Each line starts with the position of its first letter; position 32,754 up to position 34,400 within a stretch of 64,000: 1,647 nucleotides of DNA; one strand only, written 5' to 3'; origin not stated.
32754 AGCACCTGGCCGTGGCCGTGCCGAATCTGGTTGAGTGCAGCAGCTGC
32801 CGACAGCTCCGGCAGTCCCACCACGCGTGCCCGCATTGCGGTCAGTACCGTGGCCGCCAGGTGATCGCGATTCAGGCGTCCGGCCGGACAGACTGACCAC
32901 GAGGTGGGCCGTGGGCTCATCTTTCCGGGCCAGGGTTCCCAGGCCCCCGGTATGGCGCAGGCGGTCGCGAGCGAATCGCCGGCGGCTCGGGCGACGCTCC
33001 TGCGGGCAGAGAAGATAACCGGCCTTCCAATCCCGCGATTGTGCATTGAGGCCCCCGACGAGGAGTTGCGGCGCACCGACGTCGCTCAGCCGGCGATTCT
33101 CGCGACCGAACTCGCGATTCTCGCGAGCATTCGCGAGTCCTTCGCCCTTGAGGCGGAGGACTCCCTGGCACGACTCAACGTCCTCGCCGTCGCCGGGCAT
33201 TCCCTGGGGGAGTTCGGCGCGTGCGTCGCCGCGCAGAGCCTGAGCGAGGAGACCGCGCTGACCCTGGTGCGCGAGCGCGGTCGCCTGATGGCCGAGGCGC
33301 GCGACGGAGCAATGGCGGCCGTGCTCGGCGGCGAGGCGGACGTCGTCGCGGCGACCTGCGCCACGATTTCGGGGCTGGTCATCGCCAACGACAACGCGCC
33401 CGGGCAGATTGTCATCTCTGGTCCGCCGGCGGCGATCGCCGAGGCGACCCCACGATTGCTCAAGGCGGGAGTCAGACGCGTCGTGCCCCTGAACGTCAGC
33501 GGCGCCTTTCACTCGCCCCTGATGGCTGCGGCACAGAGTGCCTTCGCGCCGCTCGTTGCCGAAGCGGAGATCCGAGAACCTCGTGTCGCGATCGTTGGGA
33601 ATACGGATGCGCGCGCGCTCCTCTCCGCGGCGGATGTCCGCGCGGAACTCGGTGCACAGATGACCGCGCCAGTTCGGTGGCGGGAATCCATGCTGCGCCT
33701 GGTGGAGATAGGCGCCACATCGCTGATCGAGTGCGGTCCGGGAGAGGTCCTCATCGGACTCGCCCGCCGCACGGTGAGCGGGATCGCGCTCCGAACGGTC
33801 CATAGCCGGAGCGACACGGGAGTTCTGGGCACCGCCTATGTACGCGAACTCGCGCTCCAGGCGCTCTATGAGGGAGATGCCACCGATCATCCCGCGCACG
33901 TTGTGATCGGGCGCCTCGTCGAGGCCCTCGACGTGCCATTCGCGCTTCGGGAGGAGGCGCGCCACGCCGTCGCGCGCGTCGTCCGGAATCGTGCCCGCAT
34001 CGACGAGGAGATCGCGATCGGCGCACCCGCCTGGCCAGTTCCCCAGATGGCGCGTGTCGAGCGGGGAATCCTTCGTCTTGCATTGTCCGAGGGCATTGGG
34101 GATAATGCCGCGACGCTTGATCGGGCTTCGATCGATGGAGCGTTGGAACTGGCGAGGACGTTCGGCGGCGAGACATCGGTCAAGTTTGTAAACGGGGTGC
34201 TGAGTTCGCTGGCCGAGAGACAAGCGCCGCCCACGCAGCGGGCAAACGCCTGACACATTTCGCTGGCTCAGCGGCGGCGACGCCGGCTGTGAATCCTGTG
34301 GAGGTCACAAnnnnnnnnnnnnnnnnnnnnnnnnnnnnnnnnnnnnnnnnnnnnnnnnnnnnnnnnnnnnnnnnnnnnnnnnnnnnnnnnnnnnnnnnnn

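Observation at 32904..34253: Single ORF fusing FabD (malonyl-CoA:ACP transacylase) to a NusB-like antitermination domain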

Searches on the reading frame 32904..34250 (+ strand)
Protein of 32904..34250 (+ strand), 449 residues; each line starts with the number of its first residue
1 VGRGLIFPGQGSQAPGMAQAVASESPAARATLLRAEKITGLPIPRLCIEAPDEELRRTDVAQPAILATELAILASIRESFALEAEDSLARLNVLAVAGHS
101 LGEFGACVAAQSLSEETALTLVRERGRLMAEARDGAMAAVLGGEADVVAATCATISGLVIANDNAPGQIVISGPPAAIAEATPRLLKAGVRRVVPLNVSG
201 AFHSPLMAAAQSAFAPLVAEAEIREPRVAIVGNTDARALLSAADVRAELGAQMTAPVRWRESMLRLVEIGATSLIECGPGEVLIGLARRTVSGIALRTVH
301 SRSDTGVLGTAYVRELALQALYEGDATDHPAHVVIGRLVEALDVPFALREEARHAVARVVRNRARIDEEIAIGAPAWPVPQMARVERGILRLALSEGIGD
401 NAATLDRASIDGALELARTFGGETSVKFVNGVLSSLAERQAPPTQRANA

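Call 3: search_protein_families(library=pfam, proteins=[window:32904-34250:+], max_evalue=0.1)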
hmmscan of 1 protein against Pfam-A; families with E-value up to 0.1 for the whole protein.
window:32904-34250:+ (449 aa): 2 families
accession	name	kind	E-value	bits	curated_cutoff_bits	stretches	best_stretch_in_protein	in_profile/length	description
PF00698.26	Acyl_transf_1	-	5.3e-35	121.8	32.7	1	6-292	3-280/319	Acyl transferase domain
PF01029.23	NusB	-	1e-17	65.2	23.1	1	314-437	4-132/133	NusB family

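Call 4: search_protein_families(library=ncbifam, proteins=[window:32904-34250:+], max_evalue=0.1)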
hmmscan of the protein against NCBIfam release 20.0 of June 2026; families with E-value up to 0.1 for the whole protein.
window:32904-34250:+ (449 aa): 11 families
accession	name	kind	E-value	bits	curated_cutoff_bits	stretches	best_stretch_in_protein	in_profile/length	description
TIGR00128.1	fabD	equivalog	6.3e-75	252.3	260.9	1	5-291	5-287/290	ACP S-malonyltransferase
TIGR03131.1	malonate_mdcH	equivalog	3.3e-57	194.2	297.9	1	5-302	3-287/297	malonate decarboxylase subunit epsilon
NF045894.1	PKS_plus_SDR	equivalog_domain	2.3e-43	148.1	1740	1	4-305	533-829/1515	type I polyketide synthase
TIGR02813.1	omega_3_PfaA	subfamily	7.5e-34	115.8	1010.1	1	7-291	585-880/2582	polyketide-type polyunsaturated fatty acid synthase PfaA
TIGR01951.1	nusB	equivalog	9.4e-23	80.9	88.35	1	313-438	5-129/131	transcription antitermination factor NusB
NF037940.1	PKS_MbtD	equivalog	3.7e-12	45.1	1150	1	5-277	94-360/978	mycobactin polyketide synthase MbtD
NF001223.0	PRK00202.1-1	equivalog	4.9e-11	42.9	131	1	355-438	59-142/146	transcription antitermination factor NusB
NF037941.1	PKS_NbtC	equivalog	5.1e-11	41.3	1150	1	4-214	98-303/1027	nocobactin polyketide synthase NbtC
NF040607.1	mycolic_Pks13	equivalog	1.6e-09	35.8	2100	1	6-285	668-949/1680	polyketide synthase Pks13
NF041183.1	Pks2_ls1_myc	equivalog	1.3e-07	28.9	2400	1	5-230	535-753/2086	sulfolipid-1 biosynthesis phthioceranic/hydroxyphthioceranic acid synthase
NF011494.0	PRK14902.1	equivalog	0.056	12.2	319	1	314-444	6-133/444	16S rRNA (cytosine(967)-C(5))-methyltransferase RsmB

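Call 5: find_homologous_proteins(query=window:32904-34250:+, max_evalue=0.00001)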
Query window:32904-34250:+ (449 aa): 7737 proteins with E <= 0.00001 among 8000 candidates; the best 120 are listed.
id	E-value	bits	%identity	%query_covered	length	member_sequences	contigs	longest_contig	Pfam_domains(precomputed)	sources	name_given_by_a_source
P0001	8.3e-262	887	100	96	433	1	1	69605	PF01029.24,PF00698.27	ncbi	-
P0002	6.9e-235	798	87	100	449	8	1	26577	PF01029.24,PF00698.27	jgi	-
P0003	1.7e-83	299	53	67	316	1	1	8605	PF00698.27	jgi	jgi:[acyl-carrier-protein] S-malonyltransferase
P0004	2.5e-78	282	53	66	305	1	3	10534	PF00698.27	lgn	-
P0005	4.9e-78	281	53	67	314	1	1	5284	PF00698.27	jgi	jgi:[acyl-carrier-protein] S-malonyltransferase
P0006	1.5e-77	280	51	67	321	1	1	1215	PF00698.27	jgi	jgi:[acyl-carrier-protein] S-malonyltransferase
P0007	2.3e-77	279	53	70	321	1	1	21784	PF00698.27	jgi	jgi:[acyl-carrier-protein] S-malonyltransferase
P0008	3.0e-77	279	52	68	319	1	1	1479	PF00698.27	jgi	jgi:[acyl-carrier-protein] S-malonyltransferase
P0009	1.2e-76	277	51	69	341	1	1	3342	PF00698.27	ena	-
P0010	1.9e-76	276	54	61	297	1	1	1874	PF00698.27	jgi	jgi:[acyl-carrier-protein] S-malonyltransferase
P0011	4.0e-76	275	51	68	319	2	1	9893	PF00698.27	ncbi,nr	ncbi:MAG TPA: ACP S-malonyltransferase [Chloroflexota bacterium]|nr:ACP S-malonyltransferase [Chloro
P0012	4.7e-76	275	52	67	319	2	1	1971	PF00698.27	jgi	jgi:[acyl-carrier-protein] S-malonyltransferase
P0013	8.1e-76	274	51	65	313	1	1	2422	PF00698.27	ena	-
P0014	9.4e-75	271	51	66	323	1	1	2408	PF00698.27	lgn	-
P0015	1.2e-74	270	51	68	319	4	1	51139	PF00698.27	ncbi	ncbi:MAG TPA: ACP S-malonyltransferase [Chloroflexota bacterium]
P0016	1.6e-74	270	51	66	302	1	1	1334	PF00698.27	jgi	jgi:[acyl-carrier-protein] S-malonyltransferase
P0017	2.8e-74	269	52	65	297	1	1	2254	PF00698.27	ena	-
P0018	3.3e-74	269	53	66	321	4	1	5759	PF00698.27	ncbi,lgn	-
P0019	4.7e-74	268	52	68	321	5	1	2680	PF00698.27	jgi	-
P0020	7.8e-74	268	51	68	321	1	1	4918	PF00698.27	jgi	jgi:[acyl-carrier-protein] S-malonyltransferase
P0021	1.2e-72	264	49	66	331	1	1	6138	PF00698.27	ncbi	-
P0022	6.3e-72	261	52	63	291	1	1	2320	PF00698.27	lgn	-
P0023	1.1e-71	261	50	66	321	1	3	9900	PF00698.27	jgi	jgi:[acyl-carrier-protein] S-malonyltransferase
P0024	1.2e-71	260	53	61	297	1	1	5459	PF00698.27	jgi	jgi:[acyl-carrier-protein] S-malonyltransferase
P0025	6.2e-71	258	51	59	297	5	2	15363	PF00698.27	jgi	jgi:[acyl-carrier-protein] S-malonyltransferase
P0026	1.9e-70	256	50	68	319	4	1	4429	PF00698.27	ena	-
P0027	2.0e-70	256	52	58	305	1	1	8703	PF00698.27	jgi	jgi:[acyl-carrier-protein] S-malonyltransferase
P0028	2.1e-70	256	44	78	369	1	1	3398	PF00698.27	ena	-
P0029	2.9e-69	253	50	65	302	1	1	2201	PF00698.27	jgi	jgi:[acyl-carrier-protein] S-malonyltransferase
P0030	1.4e-67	247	42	69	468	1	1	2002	PF00698.27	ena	-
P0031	2.5e-67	246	48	66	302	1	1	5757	PF00698.27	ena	-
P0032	3.2e-67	246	51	63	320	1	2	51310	PF00698.27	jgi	jgi:[acyl-carrier-protein] S-malonyltransferase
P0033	1.6e-66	244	51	59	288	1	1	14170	PF00698.27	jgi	jgi:[acyl-carrier-protein] S-malonyltransferase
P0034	1.7e-66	243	48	67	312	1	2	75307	PF00698.27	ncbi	-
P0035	2.0e-66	243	50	65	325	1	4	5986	PF00698.27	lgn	-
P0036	1.1e-65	241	49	66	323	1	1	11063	PF00698.27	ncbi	-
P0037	4.2e-65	239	48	64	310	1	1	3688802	PF00698.27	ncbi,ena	-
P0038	4.9e-65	239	51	60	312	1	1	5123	PF00698.27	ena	-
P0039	6.7e-65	238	48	64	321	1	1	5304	PF00698.27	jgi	jgi:[acyl-carrier-protein] S-malonyltransferase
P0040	8.0e-65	238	46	68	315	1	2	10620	PF00698.27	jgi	jgi:[acyl-carrier-protein] S-malonyltransferase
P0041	1.3e-64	237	49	65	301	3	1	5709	PF00698.27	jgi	jgi:[acyl-carrier-protein] S-malonyltransferase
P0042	3.8e-64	236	47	65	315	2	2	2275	PF00698.27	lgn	-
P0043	4.4e-64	235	49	61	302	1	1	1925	PF00698.27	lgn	-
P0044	6.3e-64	235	48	67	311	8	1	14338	PF00698.27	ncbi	-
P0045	8.2e-64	235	47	64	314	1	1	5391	PF00698.27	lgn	-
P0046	2.5e-63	233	47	66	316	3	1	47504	PF00698.27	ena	-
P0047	4.5e-63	232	48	66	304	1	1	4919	PF00698.27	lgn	-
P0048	5.5e-63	232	45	68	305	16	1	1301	PF00698.27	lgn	-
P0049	6.6e-63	232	47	64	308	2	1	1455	PF00698.27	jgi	jgi:[acyl-carrier-protein] S-malonyltransferase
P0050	7.6e-63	231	49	59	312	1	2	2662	PF00698.27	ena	-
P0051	9.8e-63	231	47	64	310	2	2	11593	PF00698.27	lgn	-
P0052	1.6e-62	230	48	64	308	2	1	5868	PF00698.27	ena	-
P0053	2.2e-62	230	46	64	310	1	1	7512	PF00698.27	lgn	-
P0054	2.2e-62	230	46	70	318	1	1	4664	PF00698.27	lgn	-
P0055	2.9e-62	229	44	69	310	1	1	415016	PF00698.27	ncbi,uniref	ncbi:ACP S-malonyltransferase [Herpetosiphon gulosus]|uniref:Malonyl CoA-acyl carrier protein transa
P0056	3.6e-62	229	45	68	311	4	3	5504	PF00698.27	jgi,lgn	jgi:[acyl-carrier-protein] S-malonyltransferase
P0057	3.8e-62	229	46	69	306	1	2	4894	PF00698.27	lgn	-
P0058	5.0e-62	229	46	64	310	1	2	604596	PF00698.27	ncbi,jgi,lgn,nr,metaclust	ncbi:MAG: ACP S-malonyltransferase [Chloroflexi bacterium]|nr:ACP S-malonyltransferase [Chloroflexot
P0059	5.5e-62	229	46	64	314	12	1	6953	PF00698.27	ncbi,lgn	-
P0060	6.6e-62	228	47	64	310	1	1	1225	PF00698.27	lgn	-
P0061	7.2e-62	228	44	69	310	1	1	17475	PF00698.27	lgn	-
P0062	8.6e-62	228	47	65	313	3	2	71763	PF00698.27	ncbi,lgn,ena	-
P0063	1.1e-61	228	45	64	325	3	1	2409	PF00698.27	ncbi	-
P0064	1.7e-61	227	46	67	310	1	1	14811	PF00698.27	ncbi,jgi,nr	ncbi:MAG TPA: ACP S-malonyltransferase [Roseiflexaceae bacterium]|jgi:[acyl-carrier-protein] S-malon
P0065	2.1e-61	227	49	63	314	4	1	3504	PF00698.27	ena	-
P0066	2.1e-61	227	46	64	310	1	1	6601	PF00698.27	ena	-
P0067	4.3e-61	226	46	66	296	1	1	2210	PF00698.27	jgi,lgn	-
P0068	4.4e-61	226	48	65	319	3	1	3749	PF00698.27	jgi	-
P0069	4.6e-61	226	46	64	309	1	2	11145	PF00698.27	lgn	-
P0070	4.7e-61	226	48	63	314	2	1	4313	PF00698.27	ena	-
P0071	4.8e-61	225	46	64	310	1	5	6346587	PF00698.27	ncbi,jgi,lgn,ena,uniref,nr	ncbi:MAG TPA: [acyl-carrier-protein] S-malonyltransferase [Herpetosiphon sp.]|uniref:Malonyl CoA-acy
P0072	5.6e-61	225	47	64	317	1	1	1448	PF00698.27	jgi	jgi:[acyl-carrier-protein] S-malonyltransferase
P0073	6.7e-61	225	45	68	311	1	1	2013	PF00698.27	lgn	-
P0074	9.3e-61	225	46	64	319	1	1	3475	PF00698.27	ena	-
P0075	1.3e-60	224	46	64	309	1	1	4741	PF00698.27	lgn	-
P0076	2.0e-60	223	49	63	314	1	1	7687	PF00698.27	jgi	jgi:[acyl-carrier-protein] S-malonyltransferase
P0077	2.8e-60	223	46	64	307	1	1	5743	PF00698.27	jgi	jgi:[acyl-carrier-protein] S-malonyltransferase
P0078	3.1e-60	223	48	64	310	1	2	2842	PF00698.27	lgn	-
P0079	3.2e-60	223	50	64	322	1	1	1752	PF00698.27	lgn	-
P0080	3.6e-60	223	45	68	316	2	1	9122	PF00698.27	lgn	-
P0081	4.9e-60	222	47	64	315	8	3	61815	PF00698.27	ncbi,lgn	-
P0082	5.4e-60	222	44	64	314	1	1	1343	PF00698.27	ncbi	-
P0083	6.7e-60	222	46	64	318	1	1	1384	PF00698.27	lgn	-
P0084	6.8e-60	222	44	67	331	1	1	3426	PF00698.27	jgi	jgi:[acyl-carrier-protein] S-malonyltransferase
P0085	7.2e-60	222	45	68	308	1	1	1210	PF00698.27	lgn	-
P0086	8.1e-60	221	49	63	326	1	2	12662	PF00698.27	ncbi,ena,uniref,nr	ncbi:MAG: Malonyl CoA-acyl carrier protein transacylase [uncultured Thermomicrobiales bacterium]|uni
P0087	9.1e-60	221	45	69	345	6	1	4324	PF00698.27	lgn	-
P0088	9.2e-60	221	44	68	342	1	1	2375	PF00698.27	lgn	-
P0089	1.1e-59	221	46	64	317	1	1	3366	PF00698.27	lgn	-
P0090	1.2e-59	221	43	67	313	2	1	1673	PF00698.27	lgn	-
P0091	1.4e-59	221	47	69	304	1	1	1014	PF00698.27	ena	-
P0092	1.5e-59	221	46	63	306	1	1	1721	PF00698.27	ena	-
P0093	1.7e-59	220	47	68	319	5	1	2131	PF00698.27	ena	-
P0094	2.1e-59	220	47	68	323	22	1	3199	PF00698.27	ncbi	-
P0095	3.5e-59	219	49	63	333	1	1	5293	PF00698.27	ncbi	-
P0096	3.6e-59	219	46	64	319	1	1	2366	PF00698.27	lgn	-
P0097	3.8e-59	219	45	65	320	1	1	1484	PF00698.27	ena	-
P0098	4.3e-59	219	48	63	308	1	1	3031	PF00698.27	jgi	jgi:[acyl-carrier-protein] S-malonyltransferase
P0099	5.3e-59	219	46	64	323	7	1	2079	PF00698.27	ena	-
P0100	5.4e-59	219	46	64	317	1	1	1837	PF00698.27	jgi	-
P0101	5.7e-59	219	46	63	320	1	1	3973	PF00698.27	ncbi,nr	ncbi:MAG: ACP S-malonyltransferase [Chloroflexota bacterium]|nr:ACP S-malonyltransferase [Chloroflex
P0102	6.3e-59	218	44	68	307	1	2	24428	PF00698.27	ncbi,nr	ncbi:MAG: ACP S-malonyltransferase [Herpetosiphonaceae bacterium]|nr:ACP S-malonyltransferase [Herpe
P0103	6.5e-59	218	49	64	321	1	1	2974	PF00698.27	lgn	-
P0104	9.1e-59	218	46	67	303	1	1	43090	PF00698.27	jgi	jgi:[acyl-carrier-protein] S-malonyltransferase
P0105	1.4e-58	217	44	63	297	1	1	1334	PF00698.27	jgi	jgi:[acyl-carrier-protein] S-malonyltransferase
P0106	1.7e-58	217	47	64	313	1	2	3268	PF00698.27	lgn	-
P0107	1.9e-58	217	45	63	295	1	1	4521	PF00698.27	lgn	-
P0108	2.2e-58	217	43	66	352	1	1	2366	PF00698.27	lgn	-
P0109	2.3e-58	217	45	64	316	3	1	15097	PF00698.27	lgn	-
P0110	2.3e-58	217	45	66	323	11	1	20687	PF00698.27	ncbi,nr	ncbi:MAG: ACP S-malonyltransferase [Chloroflexi bacterium]|nr:MAG: ACP S-malonyltransferase [Chlorof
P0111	2.4e-58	217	45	67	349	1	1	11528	PF00698.27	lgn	-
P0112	2.4e-58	217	45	64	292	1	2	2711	PF00698.27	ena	-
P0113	2.7e-58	216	46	63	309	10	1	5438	PF00698.27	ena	-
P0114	3.2e-58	216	47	69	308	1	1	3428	PF00698.27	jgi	jgi:[acyl-carrier-protein] S-malonyltransferase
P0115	3.8e-58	216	46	68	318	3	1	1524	PF00698.27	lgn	-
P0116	3.9e-58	216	46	68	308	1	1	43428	PF00698.27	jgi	jgi:[acyl-carrier-protein] S-malonyltransferase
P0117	4.0e-58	216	46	64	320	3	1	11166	PF00698.27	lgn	-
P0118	4.6e-58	216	45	64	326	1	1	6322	PF00698.27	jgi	jgi:[acyl-carrier-protein] S-malonyltransferase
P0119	4.9e-58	216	47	65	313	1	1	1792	PF00698.27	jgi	jgi:[acyl-carrier-protein] S-malonyltransferase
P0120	5.8e-58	215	48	63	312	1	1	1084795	PF00698.27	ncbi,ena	-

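Call 6: find_encoding_contigs(protein=P0002, flank=10000, max_places=8)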
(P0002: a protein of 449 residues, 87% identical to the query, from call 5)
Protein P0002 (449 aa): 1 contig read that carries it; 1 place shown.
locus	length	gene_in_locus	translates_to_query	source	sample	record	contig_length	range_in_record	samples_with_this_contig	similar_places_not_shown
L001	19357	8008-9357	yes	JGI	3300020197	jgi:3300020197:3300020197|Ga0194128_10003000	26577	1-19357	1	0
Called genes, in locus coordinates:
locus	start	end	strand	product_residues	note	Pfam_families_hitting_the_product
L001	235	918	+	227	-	PF13188:PAS_8 (faint), PF13426:PAS_9 (weak)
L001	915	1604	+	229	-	PF00834:Ribul_P_3_epim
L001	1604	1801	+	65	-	-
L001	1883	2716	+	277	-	PF02645:DegV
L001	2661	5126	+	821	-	PF17191:RecG_wedge, PF04851:ResIII, PF00270:DEAD, PF00271:Helicase_C, PF19833:RecG_dom3_C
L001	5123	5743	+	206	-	PF03602:Cons_hypoth95, PF13649:Methyltransf_25 (weak)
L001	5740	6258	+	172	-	PF01467:CTP_transf_like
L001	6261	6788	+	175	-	-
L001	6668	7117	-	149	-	-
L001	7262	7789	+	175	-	PF02620:YceD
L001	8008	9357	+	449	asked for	PF00698:Acyl_transf_1, PF01029:NusB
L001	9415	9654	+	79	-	PF00550:PP-binding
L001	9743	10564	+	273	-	PF02416:TatA_B_E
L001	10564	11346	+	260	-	PF00902:TatC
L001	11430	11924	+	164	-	-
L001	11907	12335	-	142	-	-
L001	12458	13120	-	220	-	-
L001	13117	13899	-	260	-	PF23441:SDR (faint), PF00106:adh_short, PF08659:KR, PF13561:adh_short_C2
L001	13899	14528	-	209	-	PF00694:Aconitase_C, PF27512:LeuD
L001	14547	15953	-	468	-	PF00330:Aconitase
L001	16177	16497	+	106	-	-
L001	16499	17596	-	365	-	PF01408:GFO_IDH_MocA, PF02894:GFO_IDH_MocA_C, PF22725:GFO_IDH_MocA_C3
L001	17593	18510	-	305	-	PF09754:PAC2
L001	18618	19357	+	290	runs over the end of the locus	PF00581:Rhodanese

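Call 7: find_encoding_contigs(protein=P0001, flank=3000, max_places=4)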
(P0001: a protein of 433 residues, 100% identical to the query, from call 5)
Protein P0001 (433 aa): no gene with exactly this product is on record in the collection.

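Call 11: find_encoding_contigs(protein=P0015, flank=6000, max_places=2)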
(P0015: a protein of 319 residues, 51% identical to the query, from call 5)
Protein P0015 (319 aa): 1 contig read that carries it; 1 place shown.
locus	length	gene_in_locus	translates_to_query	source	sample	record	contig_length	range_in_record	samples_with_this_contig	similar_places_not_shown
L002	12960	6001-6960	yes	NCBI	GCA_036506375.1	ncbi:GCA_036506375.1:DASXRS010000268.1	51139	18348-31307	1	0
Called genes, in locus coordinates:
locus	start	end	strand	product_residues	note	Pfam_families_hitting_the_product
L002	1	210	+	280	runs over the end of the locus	PF02645:DegV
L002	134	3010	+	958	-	PF17191:RecG_wedge, PF00270:DEAD, PF04851:ResIII, PF00271:Helicase_C, PF19833:RecG_dom3_C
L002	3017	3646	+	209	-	PF03602:Cons_hypoth95, PF05175:MTS (weak)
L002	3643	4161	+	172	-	PF01467:CTP_transf_like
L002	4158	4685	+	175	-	-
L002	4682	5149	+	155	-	-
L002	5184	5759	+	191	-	PF02620:YceD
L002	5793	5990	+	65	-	PF01783:Ribosomal_L32p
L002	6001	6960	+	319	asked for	PF00698:Acyl_transf_1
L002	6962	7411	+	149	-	PF01029:NusB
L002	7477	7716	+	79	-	PF00550:PP-binding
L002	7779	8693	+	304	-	PF02416:TatA_B_E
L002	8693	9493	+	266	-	PF00902:TatC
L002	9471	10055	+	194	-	-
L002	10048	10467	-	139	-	-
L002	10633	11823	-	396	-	PF02746:MR_MLE_N, PF13378:MR_MLE_C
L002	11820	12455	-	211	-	-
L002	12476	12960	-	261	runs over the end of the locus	PF00106:adh_short, PF08659:KR, PF13561:adh_short_C2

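Call 12: find_encoding_contigs(protein=P0007, flank=6000, max_places=2)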
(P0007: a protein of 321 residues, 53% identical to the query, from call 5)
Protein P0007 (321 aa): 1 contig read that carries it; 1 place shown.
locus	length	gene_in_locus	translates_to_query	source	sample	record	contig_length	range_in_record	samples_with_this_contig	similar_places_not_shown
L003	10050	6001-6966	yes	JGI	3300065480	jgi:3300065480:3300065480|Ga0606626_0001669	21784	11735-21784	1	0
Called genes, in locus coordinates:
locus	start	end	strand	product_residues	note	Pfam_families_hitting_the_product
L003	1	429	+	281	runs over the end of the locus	PF02645:DegV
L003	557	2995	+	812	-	PF17191:RecG_wedge, PF00270:DEAD, PF04851:ResIII, PF00271:Helicase_C, PF22590:Cas3-like_C_2 (weak), PF19833:RecG_dom3_C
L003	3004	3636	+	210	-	PF03602:Cons_hypoth95, PF05175:MTS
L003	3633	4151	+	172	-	PF01467:CTP_transf_like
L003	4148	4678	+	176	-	-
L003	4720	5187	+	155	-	-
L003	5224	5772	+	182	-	PF02620:YceD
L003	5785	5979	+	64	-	PF01783:Ribosomal_L32p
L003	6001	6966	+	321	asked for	PF00698:Acyl_transf_1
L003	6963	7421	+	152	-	PF01029:NusB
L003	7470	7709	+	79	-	PF00550:PP-binding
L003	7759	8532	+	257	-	PF02416:TatA_B_E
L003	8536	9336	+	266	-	PF00902:TatC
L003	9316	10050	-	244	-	?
